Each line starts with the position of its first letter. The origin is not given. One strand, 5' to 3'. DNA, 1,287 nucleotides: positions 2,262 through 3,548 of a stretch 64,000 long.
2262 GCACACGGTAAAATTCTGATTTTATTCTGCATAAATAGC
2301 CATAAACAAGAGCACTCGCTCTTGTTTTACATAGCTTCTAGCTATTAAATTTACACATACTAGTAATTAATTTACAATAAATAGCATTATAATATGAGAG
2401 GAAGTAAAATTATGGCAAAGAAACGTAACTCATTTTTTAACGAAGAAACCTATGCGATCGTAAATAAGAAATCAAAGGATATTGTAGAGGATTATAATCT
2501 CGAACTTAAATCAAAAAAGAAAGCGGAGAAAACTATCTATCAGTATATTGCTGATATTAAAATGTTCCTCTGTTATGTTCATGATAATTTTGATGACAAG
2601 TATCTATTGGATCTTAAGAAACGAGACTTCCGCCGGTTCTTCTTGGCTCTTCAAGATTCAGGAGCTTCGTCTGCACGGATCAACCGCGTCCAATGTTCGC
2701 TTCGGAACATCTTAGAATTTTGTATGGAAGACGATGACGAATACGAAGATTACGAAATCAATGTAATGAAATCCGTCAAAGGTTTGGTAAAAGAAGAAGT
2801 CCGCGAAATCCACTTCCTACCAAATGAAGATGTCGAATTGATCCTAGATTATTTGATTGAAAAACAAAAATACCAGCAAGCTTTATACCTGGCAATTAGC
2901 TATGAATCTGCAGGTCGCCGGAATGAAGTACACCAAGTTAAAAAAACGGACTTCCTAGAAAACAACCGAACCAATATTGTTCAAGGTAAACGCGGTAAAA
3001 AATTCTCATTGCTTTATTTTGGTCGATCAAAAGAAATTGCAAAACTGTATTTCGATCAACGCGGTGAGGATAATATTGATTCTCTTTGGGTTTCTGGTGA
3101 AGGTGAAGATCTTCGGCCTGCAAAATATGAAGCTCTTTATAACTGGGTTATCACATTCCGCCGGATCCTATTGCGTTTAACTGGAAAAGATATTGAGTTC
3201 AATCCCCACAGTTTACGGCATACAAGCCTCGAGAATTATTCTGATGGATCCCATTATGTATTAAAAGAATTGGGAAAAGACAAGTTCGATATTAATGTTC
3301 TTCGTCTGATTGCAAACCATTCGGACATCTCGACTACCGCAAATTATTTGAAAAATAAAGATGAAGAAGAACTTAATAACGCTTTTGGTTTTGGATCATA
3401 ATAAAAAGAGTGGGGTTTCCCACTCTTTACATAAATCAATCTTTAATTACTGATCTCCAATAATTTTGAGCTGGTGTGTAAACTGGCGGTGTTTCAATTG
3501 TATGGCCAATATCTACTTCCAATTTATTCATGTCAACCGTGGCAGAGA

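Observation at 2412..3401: Tyrosine recombinase next to the lysis cassette: integrase, resolvase or MrpR-like recombinase-fold regulator?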

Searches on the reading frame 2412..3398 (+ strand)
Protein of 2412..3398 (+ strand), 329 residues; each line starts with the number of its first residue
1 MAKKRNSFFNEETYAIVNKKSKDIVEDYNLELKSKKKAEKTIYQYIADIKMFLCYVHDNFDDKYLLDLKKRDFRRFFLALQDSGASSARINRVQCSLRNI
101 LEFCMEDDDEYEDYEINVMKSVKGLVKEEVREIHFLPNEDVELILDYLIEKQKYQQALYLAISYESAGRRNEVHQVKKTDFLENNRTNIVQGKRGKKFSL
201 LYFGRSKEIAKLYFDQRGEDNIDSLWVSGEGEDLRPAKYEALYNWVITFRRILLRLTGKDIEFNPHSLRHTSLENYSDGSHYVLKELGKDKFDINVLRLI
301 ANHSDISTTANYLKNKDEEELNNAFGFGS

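Call 3: search_protein_families(library=pfam, proteins=[window:2412-3398:+], max_evalue=1)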
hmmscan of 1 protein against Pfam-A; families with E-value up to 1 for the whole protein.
window:2412-3398:+ (329 aa): 3 families
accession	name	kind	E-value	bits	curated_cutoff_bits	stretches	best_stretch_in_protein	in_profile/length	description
PF00589.27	Phage_integrase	-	2e-10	41.2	27.1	1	135-318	2-171/172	Phage integrase family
PF02899.23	Phage_int_SAM_1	-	6.5e-06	26.8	22.3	1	26-105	2-80/83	Phage integrase, N-terminal SAM-like domain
PF13495.12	Phage_int_SAM_4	-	2.1e-05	25.2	27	1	29-98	6-72/85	Phage integrase, N-terminal SAM-like domain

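Call 4: search_protein_families(library=phrogs, proteins=[window:2412-3398:+], max_evalue=0.01)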
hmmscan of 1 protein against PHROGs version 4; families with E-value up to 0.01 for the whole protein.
window:2412-3398:+ (329 aa): 4 families
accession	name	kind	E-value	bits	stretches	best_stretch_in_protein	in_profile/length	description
phrog_36816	-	unknown function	2.8e-39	135.9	1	17-183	14-178/182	-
phrog_1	-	integration and excision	2.2e-32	114.1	1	23-320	164-440/611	integrase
phrog_216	-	integration and excision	5.2e-11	43.2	1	127-319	47-228/301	integrase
phrog_23271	-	unknown function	6.1e-06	27.1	1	297-321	32-54/67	-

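Call 5: search_solved_structures(query=window:2412-3398:+, max_evalue=1, show_alignments=3)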
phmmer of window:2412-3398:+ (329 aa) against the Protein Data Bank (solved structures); distinct sequences matched with E-value up to 1: 0.

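Call 6: search_dna_similar(query=window:2412-3398:+, collection=phages, mode=protein, max_rows=40)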
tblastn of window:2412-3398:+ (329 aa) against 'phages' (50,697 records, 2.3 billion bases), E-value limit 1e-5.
Records with a match: 132; places in all: 134; records where one place covers at least 80% of the query: 129.
Best place of each record, by identity: 60-80% 1; <60% 131.
By first word of the organism name: Staphylococcus 43; Bacillus 34; Lactococcus 19; Lactobacillus 18; Enterococcus 12; Geobacillus 1; Arcanobacterium 1; Leuconostoc 1; Lactiplantibacillus 1; Stenotrophomonas 1; and 1 more.
By host as written in the record: Staphylococcus sp. 17; Lactococcus lactis 15; Lactobacillus plantarum 8; - 7; Bacillus subtilis subsp. subtilis str. 168 5; Enterococcus faecalis ATCC 700802 / V583 4; Mammaliicoccus sciuri C6854 3; Lactobacillus plantarum IMAU10120 3; and 46 more.
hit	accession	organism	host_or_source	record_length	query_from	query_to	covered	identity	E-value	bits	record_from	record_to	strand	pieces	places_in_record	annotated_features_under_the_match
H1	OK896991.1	Geobacillus phage GR1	Geobacillus stearothermophilus ATCC ...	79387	4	327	98%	65.4%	2e-124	398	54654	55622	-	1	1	tyrosine-type recombinase/integrase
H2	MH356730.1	Staphylococcus phage VB-SauS-SA2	Staphylococcus aureus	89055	4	326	98%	58.2%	4e-101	331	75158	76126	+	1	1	integrase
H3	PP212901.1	Staphylococcus phage PT1-4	Staphylococcus gallinarum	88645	4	326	98%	57.6%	7e-102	333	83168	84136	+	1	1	hypothetical protein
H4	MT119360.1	Enterococcus phage nattely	Enterococcus faecalis ATCC 700802 / V583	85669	4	326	98%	57.3%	1e-105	344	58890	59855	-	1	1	integrase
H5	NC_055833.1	Enterococcus phage nattely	Enterococcus faecalis ATCC 700802 / V583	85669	4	326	98%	57.3%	1e-105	344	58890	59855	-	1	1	integrase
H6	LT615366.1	Enterococcus phage VPE25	-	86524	4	326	98%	57.3%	1e-105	344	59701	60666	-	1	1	prophage LambdaBa02, site-specific recombinase, phage integrase family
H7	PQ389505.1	Enterococcus phage vB_EfKM29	Enterococcus faecium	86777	4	326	98%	57.3%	1e-105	344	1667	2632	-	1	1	site-specific recombinase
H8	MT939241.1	Enterococcus phage 9183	Enterococcus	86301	4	326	98%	57.3%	3e-105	343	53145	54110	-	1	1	site-specific recombinase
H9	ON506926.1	Enterococcus phage TJE4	Enterococcus faecium strain UCH5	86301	4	326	98%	57.3%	3e-105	343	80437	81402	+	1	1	hypothetical protein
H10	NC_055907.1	Enterococcus phage 9183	Enterococcus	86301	4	326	98%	57.3%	3e-105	343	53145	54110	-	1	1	site-specific recombinase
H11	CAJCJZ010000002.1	Enterococcus phage vB_EfaS_140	Gamoneu cheese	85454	4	326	98%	57.0%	2e-105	343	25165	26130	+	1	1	Site-specific recombinase, phage integrase family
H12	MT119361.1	Enterococcus phage vipetofem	Enterococcus faecalis ATCC 700802 / V583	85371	4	326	98%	57.0%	4e-105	342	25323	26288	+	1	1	integrase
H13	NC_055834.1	Enterococcus phage vipetofem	Enterococcus faecalis ATCC 700802 / V583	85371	4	326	98%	57.0%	4e-105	342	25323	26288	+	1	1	integrase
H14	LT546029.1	Enterococcus phage VFW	-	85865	4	326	98%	57.0%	4e-105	342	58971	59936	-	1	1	prophage LambdaBa02, site-specific recombinase, phage integrase family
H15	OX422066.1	Enterococcus phage Planchet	-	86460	4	326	98%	57.0%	9e-105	342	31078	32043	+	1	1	Site-specific tyrosine recombinase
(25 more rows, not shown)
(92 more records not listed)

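Call 8: get_annotated_region(hit=H1, flank=10000)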
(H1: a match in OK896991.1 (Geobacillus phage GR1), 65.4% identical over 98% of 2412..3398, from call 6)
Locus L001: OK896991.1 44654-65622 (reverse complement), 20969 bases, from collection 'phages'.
description: Geobacillus phage GR1, complete genome.
organism: Geobacillus phage GR1 (NCBI taxid 2890879)
taxonomy: Viruses; Duplodnaviria; Heunggongvirae; Uroviricota; Caudoviricetes
host: Geobacillus stearothermophilus ATCC 10149; source: soil from roadside; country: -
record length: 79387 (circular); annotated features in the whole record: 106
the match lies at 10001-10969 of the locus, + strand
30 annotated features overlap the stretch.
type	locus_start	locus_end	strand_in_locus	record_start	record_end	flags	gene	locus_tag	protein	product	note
CDS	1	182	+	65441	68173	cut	-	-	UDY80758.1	tail length tape-measure protein T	Phage tail length tape-measure protein T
CDS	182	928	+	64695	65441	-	-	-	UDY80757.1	tail family protein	phage tail family protein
CDS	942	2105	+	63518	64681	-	-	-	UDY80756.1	adhesin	YadA-like family protein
CDS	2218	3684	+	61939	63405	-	-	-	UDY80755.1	tail protein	phage tail protein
CDS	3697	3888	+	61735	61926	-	-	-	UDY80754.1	hypothetical protein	-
CDS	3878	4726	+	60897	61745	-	-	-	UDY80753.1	hypothetical protein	-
CDS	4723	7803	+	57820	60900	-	-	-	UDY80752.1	glycoside hydrolase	-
CDS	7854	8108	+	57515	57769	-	-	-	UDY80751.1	holin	Holin_BhlA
CDS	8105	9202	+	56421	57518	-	-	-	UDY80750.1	N-acetylmuramoyl-L-alanine amidase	-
CDS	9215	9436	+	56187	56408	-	-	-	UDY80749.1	holin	-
CDS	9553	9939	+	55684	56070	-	-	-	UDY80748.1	hypothetical protein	-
CDS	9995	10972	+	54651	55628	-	-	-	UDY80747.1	tyrosine-type recombinase/integrase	-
CDS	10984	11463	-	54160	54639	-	-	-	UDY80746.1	GIY-YIG nuclease family protein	-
CDS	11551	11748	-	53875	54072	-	-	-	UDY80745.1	GIY-YIG nuclease family protein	-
CDS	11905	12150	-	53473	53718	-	-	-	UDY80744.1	hypothetical protein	-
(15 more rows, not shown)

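Call 9: get_annotated_region(hit=H6, flank=10000)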
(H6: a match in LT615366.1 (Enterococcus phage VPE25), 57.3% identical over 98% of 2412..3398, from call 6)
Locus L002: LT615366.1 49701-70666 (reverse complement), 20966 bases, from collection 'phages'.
description: Enterococcus phage VPE25 genome assembly, chromosome: VPE25.
organism: Enterococcus phage VPE25 (NCBI taxid 1813887)
taxonomy: Viruses; Duplodnaviria; Heunggongvirae; Uroviricota; Caudoviricetes; Andrewesvirinae
host: -; source: -; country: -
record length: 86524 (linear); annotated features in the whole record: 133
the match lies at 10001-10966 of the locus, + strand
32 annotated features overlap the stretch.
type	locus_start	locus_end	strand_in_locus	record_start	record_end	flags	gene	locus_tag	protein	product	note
CDS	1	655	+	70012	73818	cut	-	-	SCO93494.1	Phage tail length tape-measure protein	label:Phage tail length tape-measure protein CDS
CDS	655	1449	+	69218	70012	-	-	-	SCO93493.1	hypothetical protein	label:hypothetical protein CDS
CDS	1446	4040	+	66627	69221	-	-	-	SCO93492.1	Phage endopeptidase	label:Phage endopeptidase CDS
CDS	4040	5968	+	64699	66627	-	-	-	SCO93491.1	hypothetical protein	label:hypothetical protein CDS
CDS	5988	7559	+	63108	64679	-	-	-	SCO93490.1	hypothetical protein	label:hypothetical protein CDS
CDS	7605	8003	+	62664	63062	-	-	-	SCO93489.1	hypothetical protein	label:hypothetical protein CDS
CDS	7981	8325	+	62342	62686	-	-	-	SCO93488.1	hypothetical protein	label:hypothetical protein CDS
CDS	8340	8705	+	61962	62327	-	-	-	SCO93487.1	hypothetical protein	label:hypothetical protein CDS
CDS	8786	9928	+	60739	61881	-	-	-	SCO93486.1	N-acetylmuramoyl-L-alanine amidase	label:N-acetylmuramoyl-L-alanine amidase (EC 3.5.1.28) CDS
CDS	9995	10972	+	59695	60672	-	-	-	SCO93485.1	prophage LambdaBa02, site-specific recombinase, phage integrase family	label:prophage LambdaBa02, site-specific recombinase, phage integrase family CDS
CDS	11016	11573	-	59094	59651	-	-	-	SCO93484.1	hypothetical protein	label:hypothetical protein CDS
CDS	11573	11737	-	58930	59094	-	-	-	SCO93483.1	hypothetical protein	label:hypothetical protein CDS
CDS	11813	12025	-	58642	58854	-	-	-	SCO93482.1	hypothetical protein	label:hypothetical protein CDS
CDS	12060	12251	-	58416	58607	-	-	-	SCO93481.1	hypothetical protein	label:hypothetical protein CDS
CDS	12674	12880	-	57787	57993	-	-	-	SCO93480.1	hypothetical protein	label:hypothetical protein CDS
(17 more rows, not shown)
